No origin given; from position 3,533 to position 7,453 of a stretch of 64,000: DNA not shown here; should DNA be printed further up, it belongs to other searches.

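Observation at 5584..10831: Duplicated GT2-like module: an internal domain of the giant GT and a free-standing paralogue, translationally coupled to a GT-propeller fusion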

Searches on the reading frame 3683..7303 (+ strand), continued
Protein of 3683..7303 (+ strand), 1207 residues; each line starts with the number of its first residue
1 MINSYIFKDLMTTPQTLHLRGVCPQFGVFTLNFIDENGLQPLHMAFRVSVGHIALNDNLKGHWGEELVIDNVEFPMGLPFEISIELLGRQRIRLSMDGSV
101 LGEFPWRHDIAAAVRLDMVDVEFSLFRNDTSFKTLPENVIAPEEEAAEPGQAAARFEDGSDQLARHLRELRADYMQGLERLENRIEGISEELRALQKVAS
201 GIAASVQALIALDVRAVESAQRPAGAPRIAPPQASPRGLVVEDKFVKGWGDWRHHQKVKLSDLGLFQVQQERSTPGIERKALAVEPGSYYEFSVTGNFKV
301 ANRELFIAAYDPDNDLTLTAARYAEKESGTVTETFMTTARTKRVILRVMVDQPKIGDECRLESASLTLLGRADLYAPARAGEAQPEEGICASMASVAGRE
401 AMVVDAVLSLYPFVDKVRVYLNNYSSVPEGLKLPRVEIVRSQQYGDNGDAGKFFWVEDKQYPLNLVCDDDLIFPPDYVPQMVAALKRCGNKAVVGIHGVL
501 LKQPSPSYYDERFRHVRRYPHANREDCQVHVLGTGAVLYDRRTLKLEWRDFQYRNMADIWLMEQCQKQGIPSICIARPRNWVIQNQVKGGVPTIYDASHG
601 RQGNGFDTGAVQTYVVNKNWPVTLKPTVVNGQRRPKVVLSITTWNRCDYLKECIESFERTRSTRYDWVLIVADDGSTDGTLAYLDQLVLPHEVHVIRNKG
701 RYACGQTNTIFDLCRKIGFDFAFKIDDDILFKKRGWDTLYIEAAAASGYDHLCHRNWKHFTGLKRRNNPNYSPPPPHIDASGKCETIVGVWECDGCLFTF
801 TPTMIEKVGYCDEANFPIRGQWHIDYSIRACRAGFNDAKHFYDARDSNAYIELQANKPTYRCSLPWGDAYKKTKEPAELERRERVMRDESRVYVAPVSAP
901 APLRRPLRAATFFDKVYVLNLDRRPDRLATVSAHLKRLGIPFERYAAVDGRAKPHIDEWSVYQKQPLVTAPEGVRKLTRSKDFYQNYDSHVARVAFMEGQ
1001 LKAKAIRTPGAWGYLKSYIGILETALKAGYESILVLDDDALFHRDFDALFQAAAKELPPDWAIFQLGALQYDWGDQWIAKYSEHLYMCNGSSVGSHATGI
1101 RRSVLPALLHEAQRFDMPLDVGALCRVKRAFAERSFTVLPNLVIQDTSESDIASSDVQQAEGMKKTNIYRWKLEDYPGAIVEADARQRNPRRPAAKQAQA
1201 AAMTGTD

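Call 70: find_encoding_contigs(protein=P0052, flank=6000, max_places=1)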
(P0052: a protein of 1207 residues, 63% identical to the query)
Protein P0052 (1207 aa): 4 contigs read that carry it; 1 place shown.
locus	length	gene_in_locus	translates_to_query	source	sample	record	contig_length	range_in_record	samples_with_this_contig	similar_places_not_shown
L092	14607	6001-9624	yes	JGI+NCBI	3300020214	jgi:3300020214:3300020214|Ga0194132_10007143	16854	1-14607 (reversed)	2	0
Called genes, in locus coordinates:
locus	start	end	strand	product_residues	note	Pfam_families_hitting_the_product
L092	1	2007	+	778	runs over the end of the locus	PF01315:Ald_Xan_dh_C, PF02738:MoCoBD_1, PF20256:MoCoBD_2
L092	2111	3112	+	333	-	PF09084:NMT1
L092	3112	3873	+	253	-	PF00005:ABC_tran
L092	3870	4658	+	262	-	PF00528:BPD_transp_1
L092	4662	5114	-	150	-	PF03073:TspO_MBR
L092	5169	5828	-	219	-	PF01625:PMSR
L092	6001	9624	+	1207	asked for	PF00337:Gal-bind_lectin, PF00535:Glycos_transf_2, PF01755:Glyco_transf_25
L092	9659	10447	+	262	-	PF12919:TcdA_TcdB (faint), PF04488:Gly_transf_sug, PF04572:Gb3_synth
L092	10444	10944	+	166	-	-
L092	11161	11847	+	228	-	PF15892:BNR_4, PF18324:Isocitrate_DH_C_bact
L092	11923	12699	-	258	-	PF01471:PG_binding_1 (weak)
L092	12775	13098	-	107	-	-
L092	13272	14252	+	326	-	PF16868:NMT1_3, PF12974:Phosphonate-bd, PF09084:NMT1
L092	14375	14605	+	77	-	?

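Call 71: find_encoding_contigs(protein=P0045, flank=6000, max_places=1)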
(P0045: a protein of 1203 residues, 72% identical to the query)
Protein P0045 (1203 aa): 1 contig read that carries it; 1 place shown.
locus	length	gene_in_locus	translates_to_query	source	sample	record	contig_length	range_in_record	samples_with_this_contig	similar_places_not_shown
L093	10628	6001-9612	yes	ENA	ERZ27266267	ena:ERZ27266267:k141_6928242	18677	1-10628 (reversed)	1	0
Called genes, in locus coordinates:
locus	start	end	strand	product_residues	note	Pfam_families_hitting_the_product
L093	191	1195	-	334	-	PF08240:ADH_N, PF00107:ADH_zinc_N, PF13602:ADH_zinc_N_2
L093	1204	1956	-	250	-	PF00378:ECH_1, PF16113:ECH_2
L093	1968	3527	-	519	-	PF01039:Carboxyl_trans, PF03255:ACCA (weak)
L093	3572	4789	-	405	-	PF02515:CoA_transf_3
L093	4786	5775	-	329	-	PF00682:HMGL-like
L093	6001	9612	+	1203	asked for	PF00337:Gal-bind_lectin, PF00535:Glycos_transf_2, PF01755:Glyco_transf_25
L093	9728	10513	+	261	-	PF12919:TcdA_TcdB (faint), PF04488:Gly_transf_sug, PF04572:Gb3_synth (weak)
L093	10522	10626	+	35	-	?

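Call 80: list_cluster_members(proteins=[P0001, P0207, window:3683-7303:+])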
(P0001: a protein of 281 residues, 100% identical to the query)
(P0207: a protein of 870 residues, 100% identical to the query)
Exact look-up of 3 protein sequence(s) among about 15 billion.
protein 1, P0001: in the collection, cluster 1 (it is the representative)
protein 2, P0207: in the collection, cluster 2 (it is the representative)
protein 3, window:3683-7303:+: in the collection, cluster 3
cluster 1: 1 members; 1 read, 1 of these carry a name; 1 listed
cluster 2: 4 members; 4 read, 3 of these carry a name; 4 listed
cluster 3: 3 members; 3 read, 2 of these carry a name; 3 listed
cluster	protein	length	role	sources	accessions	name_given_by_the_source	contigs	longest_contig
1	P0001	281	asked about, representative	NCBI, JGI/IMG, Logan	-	glycosyltransferase involved in cell wall biosynthesis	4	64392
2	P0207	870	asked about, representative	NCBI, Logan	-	-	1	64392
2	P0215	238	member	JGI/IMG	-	hypothetical protein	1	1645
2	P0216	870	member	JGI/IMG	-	hypothetical protein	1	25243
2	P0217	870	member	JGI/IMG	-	hypothetical protein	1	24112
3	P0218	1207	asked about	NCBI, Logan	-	-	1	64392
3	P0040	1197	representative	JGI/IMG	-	GT2 family glycosyltransferase/GR25 family glycosyltransferase involved in LPS ...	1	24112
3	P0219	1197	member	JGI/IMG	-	GT2 family glycosyltransferase/GR25 family glycosyltransferase involved in LPS ...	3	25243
